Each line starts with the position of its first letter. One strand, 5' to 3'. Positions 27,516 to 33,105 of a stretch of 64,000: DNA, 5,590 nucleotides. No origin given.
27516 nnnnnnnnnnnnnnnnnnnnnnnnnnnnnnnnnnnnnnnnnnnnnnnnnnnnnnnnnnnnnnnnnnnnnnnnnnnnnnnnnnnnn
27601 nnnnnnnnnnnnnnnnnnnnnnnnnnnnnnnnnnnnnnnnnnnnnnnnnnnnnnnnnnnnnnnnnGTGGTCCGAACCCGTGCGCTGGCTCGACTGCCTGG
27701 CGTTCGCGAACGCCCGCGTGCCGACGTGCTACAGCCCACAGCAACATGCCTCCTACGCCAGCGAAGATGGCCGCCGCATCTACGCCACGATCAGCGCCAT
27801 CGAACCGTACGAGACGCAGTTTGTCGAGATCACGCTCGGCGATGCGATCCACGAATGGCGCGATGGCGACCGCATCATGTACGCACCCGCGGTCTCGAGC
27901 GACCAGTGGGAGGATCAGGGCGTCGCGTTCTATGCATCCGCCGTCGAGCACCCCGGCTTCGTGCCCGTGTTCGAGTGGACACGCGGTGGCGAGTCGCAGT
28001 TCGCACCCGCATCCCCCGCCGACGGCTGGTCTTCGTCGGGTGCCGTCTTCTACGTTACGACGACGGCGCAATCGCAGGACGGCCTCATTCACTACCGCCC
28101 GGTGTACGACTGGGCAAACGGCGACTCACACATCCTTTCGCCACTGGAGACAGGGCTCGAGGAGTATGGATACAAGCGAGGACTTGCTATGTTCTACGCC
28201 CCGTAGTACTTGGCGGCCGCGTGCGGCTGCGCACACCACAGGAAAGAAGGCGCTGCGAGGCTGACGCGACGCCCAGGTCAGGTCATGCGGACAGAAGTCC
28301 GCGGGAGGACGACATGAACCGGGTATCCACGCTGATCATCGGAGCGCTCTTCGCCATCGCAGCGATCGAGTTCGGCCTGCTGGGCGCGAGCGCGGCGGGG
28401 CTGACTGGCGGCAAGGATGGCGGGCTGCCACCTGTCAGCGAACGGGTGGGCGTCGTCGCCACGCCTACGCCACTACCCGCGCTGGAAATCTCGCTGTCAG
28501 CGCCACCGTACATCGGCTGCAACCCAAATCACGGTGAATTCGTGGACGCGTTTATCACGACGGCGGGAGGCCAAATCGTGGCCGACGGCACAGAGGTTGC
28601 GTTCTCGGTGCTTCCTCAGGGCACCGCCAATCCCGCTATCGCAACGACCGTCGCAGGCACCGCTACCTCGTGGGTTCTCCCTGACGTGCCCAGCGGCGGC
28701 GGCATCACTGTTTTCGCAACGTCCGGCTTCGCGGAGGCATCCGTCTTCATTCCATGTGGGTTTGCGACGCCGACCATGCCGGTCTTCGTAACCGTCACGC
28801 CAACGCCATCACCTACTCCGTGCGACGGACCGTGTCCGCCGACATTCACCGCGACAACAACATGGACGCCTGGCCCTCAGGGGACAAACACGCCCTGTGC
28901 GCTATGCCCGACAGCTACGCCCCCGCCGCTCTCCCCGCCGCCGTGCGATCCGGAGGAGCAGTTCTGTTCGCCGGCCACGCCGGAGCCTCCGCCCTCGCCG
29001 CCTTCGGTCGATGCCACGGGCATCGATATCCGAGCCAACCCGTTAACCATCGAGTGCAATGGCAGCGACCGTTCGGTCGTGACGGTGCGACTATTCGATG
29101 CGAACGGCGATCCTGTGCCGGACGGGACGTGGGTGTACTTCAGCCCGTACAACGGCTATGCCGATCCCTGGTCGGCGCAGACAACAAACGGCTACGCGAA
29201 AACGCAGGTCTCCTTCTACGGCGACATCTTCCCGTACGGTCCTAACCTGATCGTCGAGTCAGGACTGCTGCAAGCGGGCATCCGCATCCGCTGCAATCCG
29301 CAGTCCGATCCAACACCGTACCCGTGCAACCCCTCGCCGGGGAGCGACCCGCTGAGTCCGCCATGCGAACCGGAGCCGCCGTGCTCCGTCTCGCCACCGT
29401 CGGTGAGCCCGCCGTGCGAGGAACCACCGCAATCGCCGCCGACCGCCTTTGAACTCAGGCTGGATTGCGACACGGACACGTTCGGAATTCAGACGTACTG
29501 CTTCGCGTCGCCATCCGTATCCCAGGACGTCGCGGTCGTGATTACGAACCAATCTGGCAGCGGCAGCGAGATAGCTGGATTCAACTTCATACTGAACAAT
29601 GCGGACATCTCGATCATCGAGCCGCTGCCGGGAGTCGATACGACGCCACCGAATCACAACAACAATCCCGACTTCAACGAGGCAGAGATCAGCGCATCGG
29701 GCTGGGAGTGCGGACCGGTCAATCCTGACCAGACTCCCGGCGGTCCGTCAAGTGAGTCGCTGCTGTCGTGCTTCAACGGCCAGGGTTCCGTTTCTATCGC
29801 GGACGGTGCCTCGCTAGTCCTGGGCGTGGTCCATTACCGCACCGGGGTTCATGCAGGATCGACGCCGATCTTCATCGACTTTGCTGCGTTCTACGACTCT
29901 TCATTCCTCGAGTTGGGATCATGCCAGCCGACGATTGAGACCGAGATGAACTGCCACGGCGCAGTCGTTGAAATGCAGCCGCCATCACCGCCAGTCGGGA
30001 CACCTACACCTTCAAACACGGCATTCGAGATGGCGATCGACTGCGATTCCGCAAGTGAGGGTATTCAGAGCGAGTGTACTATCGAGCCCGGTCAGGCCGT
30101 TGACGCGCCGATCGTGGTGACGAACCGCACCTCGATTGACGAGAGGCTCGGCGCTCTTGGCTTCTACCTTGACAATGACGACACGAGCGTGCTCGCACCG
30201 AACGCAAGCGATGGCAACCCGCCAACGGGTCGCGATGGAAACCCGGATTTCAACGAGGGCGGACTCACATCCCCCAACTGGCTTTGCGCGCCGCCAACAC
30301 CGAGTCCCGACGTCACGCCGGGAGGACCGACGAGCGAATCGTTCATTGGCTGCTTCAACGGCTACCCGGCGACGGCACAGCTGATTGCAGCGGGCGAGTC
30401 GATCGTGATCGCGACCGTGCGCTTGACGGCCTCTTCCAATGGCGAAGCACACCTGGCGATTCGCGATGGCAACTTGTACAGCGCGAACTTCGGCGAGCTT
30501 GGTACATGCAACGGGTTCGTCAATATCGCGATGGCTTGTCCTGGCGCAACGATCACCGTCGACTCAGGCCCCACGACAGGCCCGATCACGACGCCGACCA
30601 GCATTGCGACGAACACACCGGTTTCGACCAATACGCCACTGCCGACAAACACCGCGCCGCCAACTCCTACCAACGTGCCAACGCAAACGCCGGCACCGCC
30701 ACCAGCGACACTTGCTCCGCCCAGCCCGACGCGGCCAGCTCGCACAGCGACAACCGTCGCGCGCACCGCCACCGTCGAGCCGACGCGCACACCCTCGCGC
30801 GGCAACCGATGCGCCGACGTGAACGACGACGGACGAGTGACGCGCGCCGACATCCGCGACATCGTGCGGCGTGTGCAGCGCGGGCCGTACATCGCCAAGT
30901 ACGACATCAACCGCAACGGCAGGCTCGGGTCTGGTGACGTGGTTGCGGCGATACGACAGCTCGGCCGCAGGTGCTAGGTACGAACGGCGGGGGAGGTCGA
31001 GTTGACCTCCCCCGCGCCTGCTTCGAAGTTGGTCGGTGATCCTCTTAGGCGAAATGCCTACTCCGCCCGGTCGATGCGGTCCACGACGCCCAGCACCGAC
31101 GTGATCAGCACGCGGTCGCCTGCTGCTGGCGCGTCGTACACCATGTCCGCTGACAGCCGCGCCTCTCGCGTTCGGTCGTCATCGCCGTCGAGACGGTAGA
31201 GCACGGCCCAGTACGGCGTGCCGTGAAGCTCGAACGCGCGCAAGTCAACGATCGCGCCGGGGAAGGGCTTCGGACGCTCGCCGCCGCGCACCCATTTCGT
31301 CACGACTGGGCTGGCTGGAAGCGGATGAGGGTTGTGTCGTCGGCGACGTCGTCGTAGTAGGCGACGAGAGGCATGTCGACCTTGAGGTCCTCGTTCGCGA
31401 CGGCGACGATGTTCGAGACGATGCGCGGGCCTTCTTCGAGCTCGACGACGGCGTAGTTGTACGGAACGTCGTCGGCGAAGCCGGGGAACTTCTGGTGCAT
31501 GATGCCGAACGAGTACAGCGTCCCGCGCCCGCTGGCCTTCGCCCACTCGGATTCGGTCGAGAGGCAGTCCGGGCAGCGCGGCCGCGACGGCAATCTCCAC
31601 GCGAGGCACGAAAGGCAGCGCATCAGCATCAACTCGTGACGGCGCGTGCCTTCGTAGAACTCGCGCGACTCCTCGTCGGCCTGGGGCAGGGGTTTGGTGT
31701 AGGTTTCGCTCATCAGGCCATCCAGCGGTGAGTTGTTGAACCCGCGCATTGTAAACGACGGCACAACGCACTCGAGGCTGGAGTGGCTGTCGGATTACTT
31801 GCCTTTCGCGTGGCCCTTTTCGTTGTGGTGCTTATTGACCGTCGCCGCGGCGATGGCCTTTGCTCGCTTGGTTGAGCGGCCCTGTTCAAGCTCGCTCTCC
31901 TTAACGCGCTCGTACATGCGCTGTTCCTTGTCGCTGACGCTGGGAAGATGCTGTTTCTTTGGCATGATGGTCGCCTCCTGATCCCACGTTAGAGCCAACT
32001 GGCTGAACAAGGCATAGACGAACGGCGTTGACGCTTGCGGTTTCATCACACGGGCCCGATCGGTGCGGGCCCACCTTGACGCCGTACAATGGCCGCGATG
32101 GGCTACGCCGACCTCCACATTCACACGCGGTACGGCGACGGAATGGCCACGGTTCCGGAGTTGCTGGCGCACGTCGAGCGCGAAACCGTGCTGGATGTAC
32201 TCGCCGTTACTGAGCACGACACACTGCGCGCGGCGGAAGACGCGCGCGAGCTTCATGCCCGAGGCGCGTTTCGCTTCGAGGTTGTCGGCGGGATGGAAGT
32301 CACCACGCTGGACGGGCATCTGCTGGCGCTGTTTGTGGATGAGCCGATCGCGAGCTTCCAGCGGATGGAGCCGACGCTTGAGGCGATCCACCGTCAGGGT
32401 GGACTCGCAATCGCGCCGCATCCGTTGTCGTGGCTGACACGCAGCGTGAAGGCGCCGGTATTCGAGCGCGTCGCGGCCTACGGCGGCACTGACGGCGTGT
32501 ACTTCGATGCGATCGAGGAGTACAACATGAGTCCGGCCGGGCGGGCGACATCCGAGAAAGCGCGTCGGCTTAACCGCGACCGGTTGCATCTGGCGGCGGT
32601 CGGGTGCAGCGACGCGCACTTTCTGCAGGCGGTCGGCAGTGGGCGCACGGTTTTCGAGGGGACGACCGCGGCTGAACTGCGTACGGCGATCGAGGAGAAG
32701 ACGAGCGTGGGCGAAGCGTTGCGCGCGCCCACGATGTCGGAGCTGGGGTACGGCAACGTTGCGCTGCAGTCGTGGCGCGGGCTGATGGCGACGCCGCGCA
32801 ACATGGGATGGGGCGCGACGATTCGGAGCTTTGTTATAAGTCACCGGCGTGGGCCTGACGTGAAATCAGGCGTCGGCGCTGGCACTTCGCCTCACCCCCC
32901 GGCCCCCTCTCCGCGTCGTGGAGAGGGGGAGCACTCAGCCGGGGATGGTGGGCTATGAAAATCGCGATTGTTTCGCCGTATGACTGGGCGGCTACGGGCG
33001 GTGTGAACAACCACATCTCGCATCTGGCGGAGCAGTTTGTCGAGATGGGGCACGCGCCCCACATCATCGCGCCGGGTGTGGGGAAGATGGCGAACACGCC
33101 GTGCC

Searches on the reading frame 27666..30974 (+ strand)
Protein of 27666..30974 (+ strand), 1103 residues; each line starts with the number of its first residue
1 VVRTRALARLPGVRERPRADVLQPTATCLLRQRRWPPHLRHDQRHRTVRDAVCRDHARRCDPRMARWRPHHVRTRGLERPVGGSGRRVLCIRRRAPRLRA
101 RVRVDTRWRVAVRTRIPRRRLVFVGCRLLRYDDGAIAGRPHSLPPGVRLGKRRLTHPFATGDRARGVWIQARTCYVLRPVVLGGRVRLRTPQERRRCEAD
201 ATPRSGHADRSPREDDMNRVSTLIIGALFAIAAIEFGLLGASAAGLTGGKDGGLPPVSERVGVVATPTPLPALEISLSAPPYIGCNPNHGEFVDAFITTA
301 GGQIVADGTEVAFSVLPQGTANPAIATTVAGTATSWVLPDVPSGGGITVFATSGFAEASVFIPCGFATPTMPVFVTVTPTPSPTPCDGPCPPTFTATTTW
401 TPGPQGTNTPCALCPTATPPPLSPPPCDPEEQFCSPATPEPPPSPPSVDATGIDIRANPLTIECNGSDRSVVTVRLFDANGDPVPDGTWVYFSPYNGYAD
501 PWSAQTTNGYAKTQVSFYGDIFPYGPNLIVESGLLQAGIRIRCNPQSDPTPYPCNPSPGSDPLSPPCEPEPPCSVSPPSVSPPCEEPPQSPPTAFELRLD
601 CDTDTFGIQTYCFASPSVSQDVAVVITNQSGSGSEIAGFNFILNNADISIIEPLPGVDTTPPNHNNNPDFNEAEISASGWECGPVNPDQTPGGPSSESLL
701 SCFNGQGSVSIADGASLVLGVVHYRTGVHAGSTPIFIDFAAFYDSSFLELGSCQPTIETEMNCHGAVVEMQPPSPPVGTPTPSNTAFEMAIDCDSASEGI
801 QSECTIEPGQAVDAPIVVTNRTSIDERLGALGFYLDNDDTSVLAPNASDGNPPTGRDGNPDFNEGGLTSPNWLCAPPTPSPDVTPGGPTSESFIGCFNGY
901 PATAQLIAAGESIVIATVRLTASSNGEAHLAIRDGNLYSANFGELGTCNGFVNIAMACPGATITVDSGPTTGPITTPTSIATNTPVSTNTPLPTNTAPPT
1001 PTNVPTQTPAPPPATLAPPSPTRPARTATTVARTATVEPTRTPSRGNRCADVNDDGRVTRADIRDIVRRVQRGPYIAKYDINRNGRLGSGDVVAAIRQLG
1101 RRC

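Call 34: search_protein_families(library=pfam, proteins=[window:27666-30974:+], max_evalue=0.001)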
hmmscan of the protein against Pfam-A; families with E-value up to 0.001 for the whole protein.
window:27666-30974:+ (1103 aa): 1 family
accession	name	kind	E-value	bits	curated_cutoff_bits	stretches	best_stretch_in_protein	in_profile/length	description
PF09134.16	Invasin_D3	-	7.2e-05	23.7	33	0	451-507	3-57/98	Invasin, domain 3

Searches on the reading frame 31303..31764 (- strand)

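Call 35: search_protein_families(library=pfam, proteins=[window:31303-31764:-], max_evalue=0.001)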
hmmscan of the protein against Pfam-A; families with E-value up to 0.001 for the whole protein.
window:31303-31764:- (154 aa): 2 families
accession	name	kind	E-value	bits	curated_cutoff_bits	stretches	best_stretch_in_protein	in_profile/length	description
PF01796.24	OB_ChsH2_C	-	6e-21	74.6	27.1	1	74-135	1-62/65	ChsH2, C-terminal OB-fold domain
PF12172.15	zf-ChsH2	-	2.7e-07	30.7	23.2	1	38-71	2-35/37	ChsH2, rubredoxin-like zinc ribbon domain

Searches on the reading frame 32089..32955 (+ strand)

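Call 34: search_protein_families(library=pfam, proteins=[window:32089-32955:+], max_evalue=0.001)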
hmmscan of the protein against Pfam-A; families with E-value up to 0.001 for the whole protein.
window:32089-32955:+ (289 aa): 2 families
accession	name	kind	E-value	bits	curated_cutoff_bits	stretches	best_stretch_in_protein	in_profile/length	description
PF13263.12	PHP_C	-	4.9e-09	36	21.3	1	163-204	11-54/56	PHP-associated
PF02811.25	PHP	-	0.0006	20.6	26.4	1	8-74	1-66/164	PHP domain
